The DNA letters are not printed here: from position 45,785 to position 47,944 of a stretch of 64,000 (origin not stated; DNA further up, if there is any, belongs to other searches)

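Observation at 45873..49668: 1.61-kb apparently identical block shared by two adjacent SBP genes while their 5' ends differ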

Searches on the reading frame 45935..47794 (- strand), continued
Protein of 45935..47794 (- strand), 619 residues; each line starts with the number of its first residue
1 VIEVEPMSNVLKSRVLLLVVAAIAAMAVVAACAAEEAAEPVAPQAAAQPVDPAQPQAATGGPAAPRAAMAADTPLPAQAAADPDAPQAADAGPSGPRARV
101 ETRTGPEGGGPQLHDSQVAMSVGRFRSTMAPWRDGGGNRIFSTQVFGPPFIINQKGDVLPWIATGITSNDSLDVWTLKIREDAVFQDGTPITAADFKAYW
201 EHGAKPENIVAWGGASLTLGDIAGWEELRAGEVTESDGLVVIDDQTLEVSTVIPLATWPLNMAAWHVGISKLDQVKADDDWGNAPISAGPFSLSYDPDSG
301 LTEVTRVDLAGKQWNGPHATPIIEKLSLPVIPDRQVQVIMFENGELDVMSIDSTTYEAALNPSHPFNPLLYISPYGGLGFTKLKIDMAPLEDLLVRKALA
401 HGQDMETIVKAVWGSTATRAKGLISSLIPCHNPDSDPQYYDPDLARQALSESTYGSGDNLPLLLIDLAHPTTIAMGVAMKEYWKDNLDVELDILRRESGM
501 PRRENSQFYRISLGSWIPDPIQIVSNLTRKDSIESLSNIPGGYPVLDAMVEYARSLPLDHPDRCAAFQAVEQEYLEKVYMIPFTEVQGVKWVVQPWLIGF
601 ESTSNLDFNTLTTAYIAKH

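Call 31: find_encoding_contigs(protein=P0007, flank=10000, max_places=3)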
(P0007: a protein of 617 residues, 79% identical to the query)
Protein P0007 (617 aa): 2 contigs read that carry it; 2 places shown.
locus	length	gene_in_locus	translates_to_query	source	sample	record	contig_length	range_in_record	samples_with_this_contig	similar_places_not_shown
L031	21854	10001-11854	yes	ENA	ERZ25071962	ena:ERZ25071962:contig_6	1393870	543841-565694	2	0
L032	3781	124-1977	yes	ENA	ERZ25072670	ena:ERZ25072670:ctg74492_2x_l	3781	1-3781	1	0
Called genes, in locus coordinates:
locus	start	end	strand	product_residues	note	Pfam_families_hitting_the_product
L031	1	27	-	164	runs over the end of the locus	PF00515:TPR_1 (faint), PF07719:TPR_2 (faint), PF13181:TPR_8 (faint), PF13414:TPR_11 (weak)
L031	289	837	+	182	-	-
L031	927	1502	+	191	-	-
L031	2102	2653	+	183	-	-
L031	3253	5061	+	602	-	PF04886:PT (faint), PF00496:SBP_bac_5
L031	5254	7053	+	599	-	PF00496:SBP_bac_5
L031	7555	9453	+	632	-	PF00496:SBP_bac_5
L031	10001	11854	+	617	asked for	PF00496:SBP_bac_5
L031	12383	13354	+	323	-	PF19300:BPD_transp_1_N, PF00528:BPD_transp_1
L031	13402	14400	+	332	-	PF12911:OppC_N, PF00528:BPD_transp_1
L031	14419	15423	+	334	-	PF00005:ABC_tran, PF13304:AAA_21 (faint), PF08352:oligo_HPY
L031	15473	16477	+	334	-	PF00005:ABC_tran, PF08352:oligo_HPY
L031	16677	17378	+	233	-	PF00528:BPD_transp_1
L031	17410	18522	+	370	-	PF00528:BPD_transp_1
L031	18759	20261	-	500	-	PF00140:Sigma70_r1_2, PF04542:Sigma70_r2, PF04539:Sigma70_r3, PF04545:Sigma70_r4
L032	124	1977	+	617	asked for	PF00496:SBP_bac_5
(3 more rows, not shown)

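Call 32: find_encoding_contigs(protein=P0011, flank=10000, max_places=5)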
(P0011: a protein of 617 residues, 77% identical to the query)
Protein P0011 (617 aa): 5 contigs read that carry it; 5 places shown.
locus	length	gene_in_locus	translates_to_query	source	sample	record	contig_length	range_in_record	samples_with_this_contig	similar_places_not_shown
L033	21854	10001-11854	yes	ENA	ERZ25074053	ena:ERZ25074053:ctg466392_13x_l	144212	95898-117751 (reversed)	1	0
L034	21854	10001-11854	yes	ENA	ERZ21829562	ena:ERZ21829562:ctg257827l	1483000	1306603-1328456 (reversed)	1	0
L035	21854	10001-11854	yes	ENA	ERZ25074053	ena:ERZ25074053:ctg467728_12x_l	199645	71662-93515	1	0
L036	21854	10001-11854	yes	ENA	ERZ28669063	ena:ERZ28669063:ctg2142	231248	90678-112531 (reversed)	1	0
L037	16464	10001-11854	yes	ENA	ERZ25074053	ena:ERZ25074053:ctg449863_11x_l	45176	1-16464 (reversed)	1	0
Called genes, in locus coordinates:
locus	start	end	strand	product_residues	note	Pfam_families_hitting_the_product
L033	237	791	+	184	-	-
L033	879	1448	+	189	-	-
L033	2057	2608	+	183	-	-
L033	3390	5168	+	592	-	PF00496:SBP_bac_5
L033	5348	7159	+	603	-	PF00496:SBP_bac_5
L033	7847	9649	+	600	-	PF00496:SBP_bac_5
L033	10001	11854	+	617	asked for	PF00496:SBP_bac_5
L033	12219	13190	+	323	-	PF19300:BPD_transp_1_N, PF00528:BPD_transp_1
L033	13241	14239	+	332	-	PF12911:OppC_N, PF00528:BPD_transp_1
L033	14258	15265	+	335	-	PF00005:ABC_tran, PF08352:oligo_HPY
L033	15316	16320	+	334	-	PF00005:ABC_tran, PF08352:oligo_HPY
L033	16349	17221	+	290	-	PF00528:BPD_transp_1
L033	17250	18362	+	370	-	PF00528:BPD_transp_1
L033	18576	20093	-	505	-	PF00140:Sigma70_r1_2, PF04542:Sigma70_r2, PF04539:Sigma70_r3, PF04545:Sigma70_r4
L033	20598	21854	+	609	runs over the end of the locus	PF02129:Peptidase_S15, PF08530:PepX_C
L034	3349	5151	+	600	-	PF00496:SBP_bac_5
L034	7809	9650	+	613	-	PF00496:SBP_bac_5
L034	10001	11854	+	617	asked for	PF00496:SBP_bac_5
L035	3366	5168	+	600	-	PF00496:SBP_bac_5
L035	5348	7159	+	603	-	PF00496:SBP_bac_5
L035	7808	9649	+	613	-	PF00496:SBP_bac_5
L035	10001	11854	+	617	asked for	PF00496:SBP_bac_5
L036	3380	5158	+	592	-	PF00496:SBP_bac_5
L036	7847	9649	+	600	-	PF00496:SBP_bac_5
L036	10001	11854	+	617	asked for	PF00496:SBP_bac_5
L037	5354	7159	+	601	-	PF00496:SBP_bac_5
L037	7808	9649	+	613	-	PF00496:SBP_bac_5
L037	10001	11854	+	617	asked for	PF00496:SBP_bac_5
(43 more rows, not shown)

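Call 33: find_encoding_contigs(protein=P0012, flank=10000, max_places=3)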
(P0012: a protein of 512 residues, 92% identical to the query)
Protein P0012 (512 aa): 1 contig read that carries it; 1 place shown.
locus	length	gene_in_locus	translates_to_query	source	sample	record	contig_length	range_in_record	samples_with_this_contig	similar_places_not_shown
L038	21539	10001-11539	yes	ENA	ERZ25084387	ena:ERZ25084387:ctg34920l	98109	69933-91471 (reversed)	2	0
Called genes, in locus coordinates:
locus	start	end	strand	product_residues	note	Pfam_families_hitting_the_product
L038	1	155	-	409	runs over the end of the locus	PF13088:BNR_2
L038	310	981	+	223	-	PF03009:GDPD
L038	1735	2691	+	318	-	-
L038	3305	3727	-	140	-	PF07719:TPR_2 (faint), PF13181:TPR_8 (faint), PF14559:TPR_19 (faint), PF00515:TPR_1 (faint), PF13414:TPR_11 (weak)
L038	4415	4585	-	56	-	-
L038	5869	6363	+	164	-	-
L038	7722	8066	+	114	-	-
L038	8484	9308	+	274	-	PF00496:SBP_bac_5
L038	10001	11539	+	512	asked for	PF00496:SBP_bac_5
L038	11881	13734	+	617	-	PF00496:SBP_bac_5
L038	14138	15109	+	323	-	PF19300:BPD_transp_1_N, PF00528:BPD_transp_1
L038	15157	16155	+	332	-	PF12911:OppC_N, PF00528:BPD_transp_1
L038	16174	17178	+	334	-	PF00005:ABC_tran, PF08352:oligo_HPY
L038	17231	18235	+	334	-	PF00005:ABC_tran, PF08352:oligo_HPY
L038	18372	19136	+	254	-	PF00528:BPD_transp_1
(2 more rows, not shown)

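Call 35: list_cluster_members(proteins=[P0001, window:45935-47776:-])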
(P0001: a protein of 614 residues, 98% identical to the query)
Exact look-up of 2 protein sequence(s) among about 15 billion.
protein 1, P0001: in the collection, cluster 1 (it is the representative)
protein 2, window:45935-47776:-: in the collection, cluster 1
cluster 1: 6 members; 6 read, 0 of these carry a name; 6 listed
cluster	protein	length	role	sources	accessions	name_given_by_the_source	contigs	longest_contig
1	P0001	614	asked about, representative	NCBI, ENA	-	-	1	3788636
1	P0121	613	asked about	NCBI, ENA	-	-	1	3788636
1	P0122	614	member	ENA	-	-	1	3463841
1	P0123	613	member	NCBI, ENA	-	-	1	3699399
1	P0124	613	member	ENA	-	-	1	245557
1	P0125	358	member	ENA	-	-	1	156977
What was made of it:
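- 45935..47776 (-): S1: SBP_bac_5 lipoprotein gene next to the permease genes. It is now a chimera with a type-1 5' end and a type-2 binding domain. The exact product is in the public collection as P0121 (call 35).
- Only one contig carries these proteins (call 35).
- Tried and rejected: The source contig could therefore not be re-fetched, and no second assembly of the same strain was found (call 35).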

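Call 37: find_encoding_contigs(protein=P0125, flank=10000, max_places=3)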
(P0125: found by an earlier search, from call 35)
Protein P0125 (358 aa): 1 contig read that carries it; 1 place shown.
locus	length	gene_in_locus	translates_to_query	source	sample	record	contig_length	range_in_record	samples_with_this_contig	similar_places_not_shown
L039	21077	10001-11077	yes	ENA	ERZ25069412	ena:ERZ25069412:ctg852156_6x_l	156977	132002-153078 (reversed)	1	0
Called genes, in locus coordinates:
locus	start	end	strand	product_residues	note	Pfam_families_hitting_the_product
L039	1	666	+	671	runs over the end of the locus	PF16177:ACAS_N, PF00501:AMP-binding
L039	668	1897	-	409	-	PF13088:BNR_2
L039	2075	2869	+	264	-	PF03009:GDPD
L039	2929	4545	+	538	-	PF06537:DHOR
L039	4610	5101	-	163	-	PF07719:TPR_2 (faint)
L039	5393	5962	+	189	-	-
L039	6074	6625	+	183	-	-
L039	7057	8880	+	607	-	PF00496:SBP_bac_5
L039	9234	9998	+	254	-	PF00496:SBP_bac_5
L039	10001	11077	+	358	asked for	PF00496:SBP_bac_5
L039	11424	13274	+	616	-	PF00496:SBP_bac_5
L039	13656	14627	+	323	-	PF19300:BPD_transp_1_N, PF00528:BPD_transp_1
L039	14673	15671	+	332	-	PF12911:OppC_N, PF00528:BPD_transp_1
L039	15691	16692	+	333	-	PF00005:ABC_tran, PF13304:AAA_21 (faint), PF08352:oligo_HPY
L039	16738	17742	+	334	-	PF00005:ABC_tran, PF08352:oligo_HPY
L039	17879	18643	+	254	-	PF00528:BPD_transp_1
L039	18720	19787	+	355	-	PF00528:BPD_transp_1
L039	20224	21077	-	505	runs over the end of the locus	PF00140:Sigma70_r1_2, PF04542:Sigma70_r2, PF04539:Sigma70_r3, PF04545:Sigma70_r4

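Call 38: find_encoding_contigs(protein=P0124, flank=10000, max_places=3)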
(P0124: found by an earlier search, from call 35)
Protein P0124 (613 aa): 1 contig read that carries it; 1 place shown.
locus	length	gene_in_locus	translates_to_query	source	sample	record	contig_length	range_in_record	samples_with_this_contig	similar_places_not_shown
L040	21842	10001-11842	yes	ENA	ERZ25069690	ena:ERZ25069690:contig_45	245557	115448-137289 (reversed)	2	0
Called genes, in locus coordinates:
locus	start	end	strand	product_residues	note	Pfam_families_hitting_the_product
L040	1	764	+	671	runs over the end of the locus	PF16177:ACAS_N, PF00501:AMP-binding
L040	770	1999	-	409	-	PF13088:BNR_2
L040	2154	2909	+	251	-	PF03009:GDPD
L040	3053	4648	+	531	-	PF00034:Cytochrom_C (faint), PF06537:DHOR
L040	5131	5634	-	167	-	PF13431:TPR_17 (faint), PF07719:TPR_2 (faint), PF13181:TPR_8 (faint), PF14559:TPR_19 (faint), PF00515:TPR_1 (faint), PF13414:TPR_11 (weak)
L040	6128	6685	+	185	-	-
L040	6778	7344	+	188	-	-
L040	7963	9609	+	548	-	PF00496:SBP_bac_5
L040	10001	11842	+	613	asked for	PF00496:SBP_bac_5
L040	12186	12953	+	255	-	PF00496:SBP_bac_5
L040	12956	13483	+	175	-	PF00496:SBP_bac_5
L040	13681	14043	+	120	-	-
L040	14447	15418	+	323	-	PF19300:BPD_transp_1_N, PF00528:BPD_transp_1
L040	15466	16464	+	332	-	PF12911:OppC_N, PF00528:BPD_transp_1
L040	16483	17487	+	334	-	PF00005:ABC_tran, PF08352:oligo_HPY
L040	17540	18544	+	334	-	PF00005:ABC_tran, PF08352:oligo_HPY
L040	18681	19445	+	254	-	PF00528:BPD_transp_1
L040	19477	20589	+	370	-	PF00528:BPD_transp_1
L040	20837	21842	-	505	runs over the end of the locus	PF00140:Sigma70_r1_2, PF04542:Sigma70_r2, PF04539:Sigma70_r3, PF04545:Sigma70_r4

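Call 56: search_protein_families(library=ncbifam, proteins=[window:45935-47776:-], max_evalue=0.001)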
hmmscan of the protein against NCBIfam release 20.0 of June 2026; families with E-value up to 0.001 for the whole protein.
window:45935-47776:- (613 aa): 9 families
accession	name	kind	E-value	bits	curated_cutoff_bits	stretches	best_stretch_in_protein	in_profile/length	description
NF011684.0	PRK15104.1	equivalog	1.3e-20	73.7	947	1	139-613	69-543/543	oligopeptide ABC transporter substrate-binding protein OppA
NF045467.1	Opp4A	equivalog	8.3e-17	60.6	650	1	152-450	79-382/556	oligopeptide ABC transporter substrate-binding protein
TIGR02294.1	nickel_nikA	equivalog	2.5e-15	56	393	1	122-448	18-327/501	nickel ABC transporter substrate-binding protein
TIGR04028.1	SBP_KPN_01854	hypoth_equivalog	4.3e-14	51.9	468.5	1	152-452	44-335/509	TIGR04028 family ABC transporter substrate-binding protein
NF045468.1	Opp5A_nikA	equivalog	6.3e-13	48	600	2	146-202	51-106/488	nickel ABC transporter substrate-binding protein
NF011942.0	PRK15413.1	equivalog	1.1e-09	37.5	594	1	162-452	82-347/512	glutathione ABC transporter substrate-binding protein GsiB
NF043070.1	DppA_dipep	equivalog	1.4e-09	37.1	1005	1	277-461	205-381/535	dipeptide ABC transporter periplasmic-binding protein DppA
NF047575.1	opine_bind_CntA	exception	8.3e-06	24.6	800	0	382-449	294-361/535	staphylopine-dependent metal ABC transporter substrate-binding lipoprotein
NF007287.0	PRK09755.1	equivalog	2.2e-05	23.5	1098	1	149-409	73-328/535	ABC transporter substrate-binding protein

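Call 57: search_solved_structures(query=window:45935-47776:-, max_evalue=1e-10)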
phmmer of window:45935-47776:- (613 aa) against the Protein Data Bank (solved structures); distinct sequences matched with E-value up to 1e-10: 23.
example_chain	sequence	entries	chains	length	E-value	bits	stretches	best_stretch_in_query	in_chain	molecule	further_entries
9rd1_A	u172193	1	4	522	1.6e-23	86.3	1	138-613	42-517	Periplasmic oligopeptide-binding protein OppA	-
3tcf_A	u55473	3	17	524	1.6e-23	86.3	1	138-613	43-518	Periplasmic oligopeptide-binding protein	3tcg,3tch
4toz_A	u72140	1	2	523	4.5e-22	81.5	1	146-613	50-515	Periplasmic murein peptide-binding protein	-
3o9p_A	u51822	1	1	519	1.3e-21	80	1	146-613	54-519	Periplasmic murein peptide-binding protein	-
1b05_A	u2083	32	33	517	4e-18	68.5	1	121-613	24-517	PERIPLASMIC OLIGOPEPTIDE-BINDING PROTEIN | PROTEIN (OLIGO-PEPTIDE BINDING PROTEIN) | PERIPLASMIC OLIGO-PEPTIDE BINDING PROTEIN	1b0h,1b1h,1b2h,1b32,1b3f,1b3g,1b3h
2z23_A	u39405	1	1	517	7.7e-18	67.5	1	144-612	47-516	Periplasmic oligopeptide-binding protein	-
8are_A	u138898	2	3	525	1.3e-17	66.8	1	143-513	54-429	Oligopeptide-binding protein OppA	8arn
3zs6_A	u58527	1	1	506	2.2e-15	59.4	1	143-610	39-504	PERIPLASMIC OLIGOPEPTIDE-BINDING PROTEIN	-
8ay0_A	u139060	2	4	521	4.5e-15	58.4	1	167-576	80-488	Dipeptide-binding protein DppE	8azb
4oer_A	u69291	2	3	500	8.5e-15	57.5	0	277-582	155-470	NikA protein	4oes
3qim_A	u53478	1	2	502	1.9e-12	49.7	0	278-447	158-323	Nickel-binding periplasmic protein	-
1uiu_A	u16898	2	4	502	2.1e-12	49.6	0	278-446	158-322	Nickel-binding periplasmic protein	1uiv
8spm_A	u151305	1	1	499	2.1e-12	49.5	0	278-446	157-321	Nickel ABC transporter, nickel/metallophore periplasmic binding protein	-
9t0v_A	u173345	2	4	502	2.2e-12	49.5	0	278-446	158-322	Nickel-binding periplasmic protein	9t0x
3mzb_A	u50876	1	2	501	2.2e-12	49.5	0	278-446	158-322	Nickel-binding periplasmic protein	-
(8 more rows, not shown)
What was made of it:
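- On Opp/Dpp-type (family 5 SBP) ABC importer: The PDB best hit is OppA/MppA at E about 1e-23 (call 57).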
